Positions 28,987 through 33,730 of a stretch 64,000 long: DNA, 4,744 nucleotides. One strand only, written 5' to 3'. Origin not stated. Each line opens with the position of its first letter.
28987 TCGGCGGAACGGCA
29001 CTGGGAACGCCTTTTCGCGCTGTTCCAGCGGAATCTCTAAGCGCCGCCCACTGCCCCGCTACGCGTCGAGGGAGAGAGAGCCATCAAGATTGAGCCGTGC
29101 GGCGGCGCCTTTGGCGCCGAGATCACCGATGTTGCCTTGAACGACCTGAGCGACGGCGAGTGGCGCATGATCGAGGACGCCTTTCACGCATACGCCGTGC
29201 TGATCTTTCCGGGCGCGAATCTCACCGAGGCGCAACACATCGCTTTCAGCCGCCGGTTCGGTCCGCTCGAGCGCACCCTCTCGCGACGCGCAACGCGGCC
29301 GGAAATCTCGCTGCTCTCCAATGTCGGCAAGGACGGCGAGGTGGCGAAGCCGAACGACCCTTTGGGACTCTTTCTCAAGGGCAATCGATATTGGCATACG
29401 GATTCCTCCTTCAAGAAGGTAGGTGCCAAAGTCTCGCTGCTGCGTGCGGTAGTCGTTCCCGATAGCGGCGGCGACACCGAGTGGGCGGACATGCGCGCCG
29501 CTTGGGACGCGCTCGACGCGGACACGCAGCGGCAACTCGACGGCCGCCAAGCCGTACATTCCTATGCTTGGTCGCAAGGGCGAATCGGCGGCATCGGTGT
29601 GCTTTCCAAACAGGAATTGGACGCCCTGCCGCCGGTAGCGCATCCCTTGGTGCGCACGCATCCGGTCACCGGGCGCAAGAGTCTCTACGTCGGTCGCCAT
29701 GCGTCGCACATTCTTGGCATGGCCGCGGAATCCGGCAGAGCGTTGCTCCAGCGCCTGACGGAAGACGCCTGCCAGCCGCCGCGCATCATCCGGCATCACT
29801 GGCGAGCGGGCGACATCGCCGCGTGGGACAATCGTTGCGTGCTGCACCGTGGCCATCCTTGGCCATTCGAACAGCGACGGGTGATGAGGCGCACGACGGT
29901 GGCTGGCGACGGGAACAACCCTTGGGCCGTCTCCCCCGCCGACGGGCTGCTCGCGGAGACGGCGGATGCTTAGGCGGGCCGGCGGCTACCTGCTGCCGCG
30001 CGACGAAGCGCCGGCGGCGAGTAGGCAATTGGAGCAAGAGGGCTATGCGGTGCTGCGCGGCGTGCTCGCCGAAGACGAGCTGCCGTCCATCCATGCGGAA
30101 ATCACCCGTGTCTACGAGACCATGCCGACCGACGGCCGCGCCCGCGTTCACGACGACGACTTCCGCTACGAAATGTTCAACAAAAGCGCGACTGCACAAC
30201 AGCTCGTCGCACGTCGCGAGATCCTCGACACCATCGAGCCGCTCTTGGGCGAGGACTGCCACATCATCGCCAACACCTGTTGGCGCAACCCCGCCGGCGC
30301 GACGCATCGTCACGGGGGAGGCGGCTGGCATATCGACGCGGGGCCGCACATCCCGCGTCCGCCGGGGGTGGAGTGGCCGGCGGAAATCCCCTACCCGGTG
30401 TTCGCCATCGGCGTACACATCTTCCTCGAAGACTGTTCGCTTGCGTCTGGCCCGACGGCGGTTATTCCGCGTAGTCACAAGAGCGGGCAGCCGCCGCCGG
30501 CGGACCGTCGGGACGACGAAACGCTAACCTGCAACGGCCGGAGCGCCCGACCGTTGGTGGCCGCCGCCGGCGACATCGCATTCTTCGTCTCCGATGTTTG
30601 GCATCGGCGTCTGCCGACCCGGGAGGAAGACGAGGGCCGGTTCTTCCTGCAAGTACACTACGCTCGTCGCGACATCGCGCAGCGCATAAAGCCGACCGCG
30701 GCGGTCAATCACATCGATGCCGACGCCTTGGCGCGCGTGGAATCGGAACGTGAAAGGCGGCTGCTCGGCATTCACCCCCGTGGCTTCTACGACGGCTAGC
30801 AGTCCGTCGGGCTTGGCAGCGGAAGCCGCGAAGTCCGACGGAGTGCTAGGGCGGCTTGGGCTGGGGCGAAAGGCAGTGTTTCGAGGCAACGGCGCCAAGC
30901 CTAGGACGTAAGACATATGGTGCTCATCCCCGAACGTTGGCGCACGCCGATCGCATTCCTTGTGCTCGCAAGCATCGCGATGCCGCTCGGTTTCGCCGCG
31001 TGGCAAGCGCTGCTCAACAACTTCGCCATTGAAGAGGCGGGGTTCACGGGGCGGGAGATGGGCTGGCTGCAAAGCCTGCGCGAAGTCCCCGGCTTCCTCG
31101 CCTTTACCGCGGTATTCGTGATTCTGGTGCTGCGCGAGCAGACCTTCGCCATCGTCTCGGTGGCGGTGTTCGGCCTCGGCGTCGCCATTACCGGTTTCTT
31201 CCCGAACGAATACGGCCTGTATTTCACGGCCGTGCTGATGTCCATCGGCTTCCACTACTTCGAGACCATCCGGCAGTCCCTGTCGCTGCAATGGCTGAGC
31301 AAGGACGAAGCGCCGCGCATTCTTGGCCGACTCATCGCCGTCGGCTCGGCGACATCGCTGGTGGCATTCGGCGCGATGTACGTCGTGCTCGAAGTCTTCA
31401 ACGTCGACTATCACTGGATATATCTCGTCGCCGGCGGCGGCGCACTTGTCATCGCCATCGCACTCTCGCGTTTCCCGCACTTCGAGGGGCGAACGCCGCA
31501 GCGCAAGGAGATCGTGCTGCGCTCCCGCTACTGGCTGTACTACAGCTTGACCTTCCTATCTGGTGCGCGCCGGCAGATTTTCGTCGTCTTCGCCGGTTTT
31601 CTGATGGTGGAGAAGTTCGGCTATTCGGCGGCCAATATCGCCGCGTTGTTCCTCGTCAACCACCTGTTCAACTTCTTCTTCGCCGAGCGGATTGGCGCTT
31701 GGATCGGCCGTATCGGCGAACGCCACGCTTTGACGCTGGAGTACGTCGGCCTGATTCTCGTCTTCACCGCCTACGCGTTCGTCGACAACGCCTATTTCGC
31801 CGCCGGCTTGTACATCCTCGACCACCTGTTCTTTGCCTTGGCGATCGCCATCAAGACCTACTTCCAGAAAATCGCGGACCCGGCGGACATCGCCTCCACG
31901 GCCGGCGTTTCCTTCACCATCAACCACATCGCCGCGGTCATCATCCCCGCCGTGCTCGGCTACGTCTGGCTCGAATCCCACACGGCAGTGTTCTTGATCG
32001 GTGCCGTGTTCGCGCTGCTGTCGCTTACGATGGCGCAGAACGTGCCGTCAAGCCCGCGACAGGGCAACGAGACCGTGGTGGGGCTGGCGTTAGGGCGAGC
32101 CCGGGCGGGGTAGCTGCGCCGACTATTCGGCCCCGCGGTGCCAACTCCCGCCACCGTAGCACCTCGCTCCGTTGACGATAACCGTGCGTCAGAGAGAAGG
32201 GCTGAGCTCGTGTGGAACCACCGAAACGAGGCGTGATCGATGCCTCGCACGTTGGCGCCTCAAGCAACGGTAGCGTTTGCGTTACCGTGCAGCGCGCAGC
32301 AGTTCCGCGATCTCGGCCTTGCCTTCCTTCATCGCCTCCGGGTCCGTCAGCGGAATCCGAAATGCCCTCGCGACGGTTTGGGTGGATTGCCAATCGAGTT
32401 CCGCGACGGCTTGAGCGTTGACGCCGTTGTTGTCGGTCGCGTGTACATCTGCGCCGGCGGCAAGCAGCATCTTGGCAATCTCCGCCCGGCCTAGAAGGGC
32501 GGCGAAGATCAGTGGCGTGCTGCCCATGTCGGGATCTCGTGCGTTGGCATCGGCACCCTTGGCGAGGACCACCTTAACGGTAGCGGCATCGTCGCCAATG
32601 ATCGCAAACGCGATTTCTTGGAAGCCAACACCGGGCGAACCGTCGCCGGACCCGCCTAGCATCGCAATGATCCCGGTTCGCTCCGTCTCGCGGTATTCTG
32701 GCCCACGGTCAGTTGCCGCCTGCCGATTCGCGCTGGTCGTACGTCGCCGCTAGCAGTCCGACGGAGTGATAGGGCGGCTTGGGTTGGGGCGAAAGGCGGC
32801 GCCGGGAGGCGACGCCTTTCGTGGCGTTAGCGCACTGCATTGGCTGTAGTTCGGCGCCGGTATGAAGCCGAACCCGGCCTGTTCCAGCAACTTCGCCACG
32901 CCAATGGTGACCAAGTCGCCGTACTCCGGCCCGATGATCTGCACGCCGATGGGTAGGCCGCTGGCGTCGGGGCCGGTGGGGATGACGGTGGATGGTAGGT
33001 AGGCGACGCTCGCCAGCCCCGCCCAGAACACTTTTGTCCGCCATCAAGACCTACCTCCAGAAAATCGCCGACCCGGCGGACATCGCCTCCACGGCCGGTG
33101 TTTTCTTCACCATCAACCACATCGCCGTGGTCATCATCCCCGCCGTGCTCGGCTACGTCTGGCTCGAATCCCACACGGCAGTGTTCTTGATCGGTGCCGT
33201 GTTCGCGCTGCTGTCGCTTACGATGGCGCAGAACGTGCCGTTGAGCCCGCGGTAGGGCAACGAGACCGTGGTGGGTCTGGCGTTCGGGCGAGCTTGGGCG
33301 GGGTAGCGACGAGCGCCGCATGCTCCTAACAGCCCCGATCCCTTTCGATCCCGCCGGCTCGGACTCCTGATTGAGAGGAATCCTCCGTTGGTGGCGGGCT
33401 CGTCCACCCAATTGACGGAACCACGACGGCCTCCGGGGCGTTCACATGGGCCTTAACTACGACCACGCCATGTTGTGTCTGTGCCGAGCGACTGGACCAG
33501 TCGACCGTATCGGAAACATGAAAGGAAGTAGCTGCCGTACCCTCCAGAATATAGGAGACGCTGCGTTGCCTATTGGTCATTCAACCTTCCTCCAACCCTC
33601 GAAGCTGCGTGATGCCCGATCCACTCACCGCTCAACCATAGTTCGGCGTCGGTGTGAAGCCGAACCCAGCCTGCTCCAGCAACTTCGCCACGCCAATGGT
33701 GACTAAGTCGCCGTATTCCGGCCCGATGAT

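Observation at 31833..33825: Back-to-back 3' fragments of the MFS and amidase genes: a Campbell-type or tandem-duplication scar with non-homologous cores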

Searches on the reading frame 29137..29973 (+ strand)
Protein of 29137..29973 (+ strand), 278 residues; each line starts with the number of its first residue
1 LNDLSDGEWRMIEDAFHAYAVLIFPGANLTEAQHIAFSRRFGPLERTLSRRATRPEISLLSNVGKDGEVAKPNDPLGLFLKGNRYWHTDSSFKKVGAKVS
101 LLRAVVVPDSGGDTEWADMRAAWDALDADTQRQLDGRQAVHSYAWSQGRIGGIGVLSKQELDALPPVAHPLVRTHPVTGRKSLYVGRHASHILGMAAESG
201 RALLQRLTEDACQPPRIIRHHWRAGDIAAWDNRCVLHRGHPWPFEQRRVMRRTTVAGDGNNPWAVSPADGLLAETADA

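Call 10: search_protein_families(library=pfam, proteins=[window:29137-29973:+])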
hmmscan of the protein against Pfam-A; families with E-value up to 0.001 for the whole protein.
window:29137-29973:+ (278 aa): 1 family
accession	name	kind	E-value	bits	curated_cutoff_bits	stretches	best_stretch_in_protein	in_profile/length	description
PF02668.22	TauD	-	1.3e-60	206.1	27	1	3-254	21-267/267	Taurine catabolism dioxygenase TauD, TfdA family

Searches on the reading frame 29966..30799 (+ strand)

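Call 10: search_protein_families(library=pfam, proteins=[window:29966-30799:+])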
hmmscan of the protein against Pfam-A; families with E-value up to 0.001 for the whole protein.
window:29966-30799:+ (277 aa): 1 family
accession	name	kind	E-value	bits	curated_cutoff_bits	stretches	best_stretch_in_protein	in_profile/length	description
PF05721.19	PhyH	-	4.8e-18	66.6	22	1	23-214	2-201/213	Phytanoyl-CoA dioxygenase (PhyH)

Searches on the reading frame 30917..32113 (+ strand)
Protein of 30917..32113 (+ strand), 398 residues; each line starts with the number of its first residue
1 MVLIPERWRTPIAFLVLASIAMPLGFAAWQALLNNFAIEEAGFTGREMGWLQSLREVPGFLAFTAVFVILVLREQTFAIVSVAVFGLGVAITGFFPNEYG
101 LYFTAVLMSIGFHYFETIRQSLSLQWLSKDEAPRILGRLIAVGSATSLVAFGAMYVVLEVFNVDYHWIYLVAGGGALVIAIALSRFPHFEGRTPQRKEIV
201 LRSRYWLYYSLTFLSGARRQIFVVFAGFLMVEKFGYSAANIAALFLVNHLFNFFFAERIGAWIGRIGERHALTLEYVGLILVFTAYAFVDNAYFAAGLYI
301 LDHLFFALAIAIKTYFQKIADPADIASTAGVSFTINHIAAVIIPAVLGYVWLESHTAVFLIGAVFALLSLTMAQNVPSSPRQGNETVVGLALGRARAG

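Call 10: search_protein_families(library=pfam, proteins=[window:30917-32113:+])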
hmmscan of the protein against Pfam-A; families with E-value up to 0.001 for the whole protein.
window:30917-32113:+ (398 aa): 1 family
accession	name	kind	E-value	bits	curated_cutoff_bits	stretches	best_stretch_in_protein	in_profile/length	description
PF07690.21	MFS_1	-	1.6e-16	60.7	33.4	1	17-344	3-347/347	Major Facilitator Superfamily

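Call 13: find_encoding_contigs(protein=window:30917-32113:+, flank=6000, max_places=10)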
Protein window:30917-32113:+ (398 aa): no gene with exactly this product is on record in the collection.

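Call 15: find_related_loci(query=window:30917-32113:+, collection=metagenome_contigs, flank=6000)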
Query window:30917-32113:+ (398 aa) in metagenome_contigs; peptide patterns used: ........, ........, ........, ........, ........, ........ (x = any residue, [..] = any of these).
600 stretches matched a pattern (row limit reached: there are more); 508 encode a relative of the query (tblastn E <= 1e-3); the best 80 are kept; 80 distinct loci.
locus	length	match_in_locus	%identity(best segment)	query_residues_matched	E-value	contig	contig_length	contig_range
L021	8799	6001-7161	75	3-389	0e+0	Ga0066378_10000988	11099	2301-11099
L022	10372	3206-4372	75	2-389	0e+0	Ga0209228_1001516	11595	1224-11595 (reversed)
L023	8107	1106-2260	75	6-389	0e+0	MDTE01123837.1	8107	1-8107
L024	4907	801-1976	66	8-397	1e-176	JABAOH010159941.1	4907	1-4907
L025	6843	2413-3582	66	1-389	9e-173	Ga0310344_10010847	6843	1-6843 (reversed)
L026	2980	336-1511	65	5-393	0e+0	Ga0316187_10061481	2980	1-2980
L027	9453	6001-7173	66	6-395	5e-171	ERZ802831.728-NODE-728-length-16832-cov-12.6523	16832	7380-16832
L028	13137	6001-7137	67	8-385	5e-170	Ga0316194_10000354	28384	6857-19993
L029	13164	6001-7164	64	3-389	6e-170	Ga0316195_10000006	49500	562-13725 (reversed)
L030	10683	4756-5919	64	3-389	1e-169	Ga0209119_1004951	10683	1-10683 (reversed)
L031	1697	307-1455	64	8-389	0e+0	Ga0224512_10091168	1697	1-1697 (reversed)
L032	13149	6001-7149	65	8-389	2e-167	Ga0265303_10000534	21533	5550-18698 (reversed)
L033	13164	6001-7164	64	3-389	3e-167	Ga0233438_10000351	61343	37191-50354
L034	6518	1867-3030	63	3-389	5e-168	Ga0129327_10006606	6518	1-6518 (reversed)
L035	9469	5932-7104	67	5-397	8e-167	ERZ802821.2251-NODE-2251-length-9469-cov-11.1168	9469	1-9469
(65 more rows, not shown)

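Call 31: find_homologous_proteins(query=window:30917-32113:+, max_evalue=1e-50)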
Query window:30917-32113:+ (398 aa): 8000 proteins with E <= 1e-50 among 8000 candidates; the best 120 are listed.
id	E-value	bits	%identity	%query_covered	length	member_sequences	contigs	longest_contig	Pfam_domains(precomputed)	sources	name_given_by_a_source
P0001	2.1e-252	855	100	100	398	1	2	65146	PF07690.22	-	-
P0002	5.5e-250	847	99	100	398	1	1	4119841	PF07690.22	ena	-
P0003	6.9e-241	817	95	100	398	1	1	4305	PF07690.22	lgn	-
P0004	2.0e-217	740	85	99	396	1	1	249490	PF07690.22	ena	-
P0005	1.0e-216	738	85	99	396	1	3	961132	PF07690.22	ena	-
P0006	2.7e-216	736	85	99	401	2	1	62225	PF07690.22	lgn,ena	-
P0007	2.9e-216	736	85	99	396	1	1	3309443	PF07690.22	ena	-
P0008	3.0e-216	736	87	98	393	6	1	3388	PF07690.22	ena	-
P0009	3.0e-216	736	85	99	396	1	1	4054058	PF07690.22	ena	-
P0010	5.7e-216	735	85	99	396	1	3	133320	PF07690.22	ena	-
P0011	8.9e-216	735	85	99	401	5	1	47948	PF07690.22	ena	-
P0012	1.1e-215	734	85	99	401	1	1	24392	PF07690.22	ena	-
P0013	2.4e-215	733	85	99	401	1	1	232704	PF07690.22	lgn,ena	-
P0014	6.6e-215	732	86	97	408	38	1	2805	PF07690.22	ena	-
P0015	9.8e-215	731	86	100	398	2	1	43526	PF07690.22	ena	-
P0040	3.0e-211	720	84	99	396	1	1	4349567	PF07690.22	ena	-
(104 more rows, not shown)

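Call 32: find_encoding_contigs(protein=P0002, flank=8000, max_places=5)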
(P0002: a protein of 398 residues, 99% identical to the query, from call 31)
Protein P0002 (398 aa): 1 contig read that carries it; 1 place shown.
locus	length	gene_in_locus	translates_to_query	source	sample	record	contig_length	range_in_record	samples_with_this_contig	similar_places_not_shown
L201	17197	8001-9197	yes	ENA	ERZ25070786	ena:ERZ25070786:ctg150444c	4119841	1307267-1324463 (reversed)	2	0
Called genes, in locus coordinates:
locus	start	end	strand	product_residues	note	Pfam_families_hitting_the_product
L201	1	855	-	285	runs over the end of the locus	PF00763:THF_DHG_CYH, PF02882:THF_DHG_CYH_C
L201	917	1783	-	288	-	PF02668:TauD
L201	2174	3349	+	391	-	PF02771:Acyl-CoA_dh_N, PF02770:Acyl-CoA_dh_M, PF00441:Acyl-CoA_dh_1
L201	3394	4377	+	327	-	PF00753:Lactamase_B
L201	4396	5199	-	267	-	PF20434:BD-FAE, PF00561:Abhydrolase_1 (faint), PF07859:Abhydrolase_3, PF01738:DLH, PF00326:Peptidase_S9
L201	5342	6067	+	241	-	PF01738:DLH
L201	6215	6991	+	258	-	PF02668:TauD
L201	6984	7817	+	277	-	PF05721:PhyH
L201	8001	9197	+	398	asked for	PF07690:MFS_1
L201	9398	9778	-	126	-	PF12796:Ank_2, PF13637:Ank_4 (faint), PF00023:Ank (weak), PF13857:Ank_5 (weak)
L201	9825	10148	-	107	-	-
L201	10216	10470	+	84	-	-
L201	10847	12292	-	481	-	PF01425:Amidase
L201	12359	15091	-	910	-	PF00501:AMP-binding, PF13193:AMP-binding_C, PF00550:PP-binding, PF01370:Epimerase, PF04321:RmlD_sub_bind, PF07993:NAD_binding_4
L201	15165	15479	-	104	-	PF07978:NIPSNAP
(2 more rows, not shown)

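Call 33: find_encoding_contigs(protein=P0003, flank=8000, max_places=5)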
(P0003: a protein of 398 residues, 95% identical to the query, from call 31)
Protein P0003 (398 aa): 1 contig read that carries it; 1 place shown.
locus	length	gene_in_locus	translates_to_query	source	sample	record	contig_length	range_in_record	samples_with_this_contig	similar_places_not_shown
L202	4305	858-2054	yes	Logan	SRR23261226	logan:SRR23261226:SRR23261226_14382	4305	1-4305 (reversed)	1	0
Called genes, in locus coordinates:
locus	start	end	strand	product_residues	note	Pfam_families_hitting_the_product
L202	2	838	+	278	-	?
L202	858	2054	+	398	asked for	PF07690:MFS_1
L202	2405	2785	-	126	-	PF12796:Ank_2 (weak), PF13637:Ank_4 (faint), PF13857:Ank_5 (faint), PF00023:Ank (weak)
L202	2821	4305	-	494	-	?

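Call 44: find_encoding_contigs(protein=P0040, flank=6000, max_places=2)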
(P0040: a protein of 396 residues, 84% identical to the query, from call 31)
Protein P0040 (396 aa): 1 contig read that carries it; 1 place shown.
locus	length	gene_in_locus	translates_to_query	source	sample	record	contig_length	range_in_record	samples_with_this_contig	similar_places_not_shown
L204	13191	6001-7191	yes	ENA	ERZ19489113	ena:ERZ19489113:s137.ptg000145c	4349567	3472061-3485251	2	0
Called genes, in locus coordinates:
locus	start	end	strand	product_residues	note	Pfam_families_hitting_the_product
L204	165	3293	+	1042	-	PF07715:Plug, PF00593:TonB_dep_Rec_b-barrel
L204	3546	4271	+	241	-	PF01738:DLH, PF00561:Abhydrolase_1 (weak)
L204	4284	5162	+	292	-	PF02668:TauD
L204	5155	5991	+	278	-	PF05721:PhyH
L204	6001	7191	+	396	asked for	PF07690:MFS_1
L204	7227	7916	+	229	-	PF07719:TPR_2 (faint), PF13428:TPR_14 (faint)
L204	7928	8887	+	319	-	-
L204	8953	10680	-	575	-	PF00860:Xan_ur_permease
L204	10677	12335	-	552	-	PF00501:AMP-binding, PF13193:AMP-binding_C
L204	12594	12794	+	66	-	-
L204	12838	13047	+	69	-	PF04024:PspC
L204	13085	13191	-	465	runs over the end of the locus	PF00120:Gln-synt_C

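Call 50: search_protein_families(library=ncbifam, proteins=[window:30917-32113:+], max_evalue=0.1)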
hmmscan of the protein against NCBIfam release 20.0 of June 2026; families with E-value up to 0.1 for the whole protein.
window:30917-32113:+ (398 aa): 1 family
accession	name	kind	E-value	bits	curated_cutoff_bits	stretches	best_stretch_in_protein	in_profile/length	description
TIGR00893.1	2A0114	subfamily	2.7e-05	23.3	395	1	193-369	205-391/399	D-galactonate transporter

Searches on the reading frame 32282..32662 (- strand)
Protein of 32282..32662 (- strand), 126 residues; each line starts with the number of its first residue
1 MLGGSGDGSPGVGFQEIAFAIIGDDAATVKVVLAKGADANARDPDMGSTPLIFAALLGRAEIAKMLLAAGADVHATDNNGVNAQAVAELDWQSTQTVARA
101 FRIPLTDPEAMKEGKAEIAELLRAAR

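Call 10: search_protein_families(library=pfam, proteins=[window:32282-32662:-])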
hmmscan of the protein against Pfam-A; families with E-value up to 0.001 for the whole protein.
window:32282-32662:- (126 aa): 5 families
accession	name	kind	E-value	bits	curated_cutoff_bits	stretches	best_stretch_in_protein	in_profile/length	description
PF00023.36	Ank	-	9.3e-11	41.8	21.1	1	47-78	2-33/33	Ankyrin repeat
PF12796.13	Ank_2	-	1.3e-08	35.7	27.3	1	19-77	35-90/90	Ankyrin repeats (3 copies)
PF13857.12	Ank_5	-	2.1e-08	34.8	27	1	47-80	16-49/56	Ankyrin repeats (many copies)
PF13637.12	Ank_4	-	1.6e-07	31.9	22.7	1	27-67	11-50/50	Ankyrin repeats (many copies)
PF13606.12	Ank_3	-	8.2e-05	23.1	22.3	0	47-74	2-29/30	Ankyrin repeat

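Call 12: find_encoding_contigs(protein=window:32282-32662:-, flank=6000, max_places=10)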
Protein window:32282-32662:- (126 aa): no gene with exactly this product is on record in the collection.

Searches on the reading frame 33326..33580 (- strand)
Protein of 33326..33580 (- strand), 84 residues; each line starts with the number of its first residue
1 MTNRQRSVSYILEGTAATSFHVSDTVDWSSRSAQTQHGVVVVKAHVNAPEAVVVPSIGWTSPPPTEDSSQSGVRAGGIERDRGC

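Call 10: search_protein_families(library=pfam, proteins=[window:33326-33580:-])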
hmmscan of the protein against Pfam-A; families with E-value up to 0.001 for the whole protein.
window:33326-33580:- (84 aa): 0 families

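Call 30: find_homologous_proteins(query=window:33326-33580:-, max_evalue=0.01)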
Query window:33326-33580:-: no candidate shares three 5-residue words with the query. No homologue found.

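Call 49: search_protein_families(library=pfam, proteins=[window:33326-33580:-], max_evalue=1)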
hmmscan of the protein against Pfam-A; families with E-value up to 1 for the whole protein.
window:33326-33580:- (84 aa): 0 families

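Call 50: search_protein_families(library=ncbifam, proteins=[window:33326-33580:-], max_evalue=0.1)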
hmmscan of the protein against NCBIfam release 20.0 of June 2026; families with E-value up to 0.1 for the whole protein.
window:33326-33580:- (84 aa): 0 families
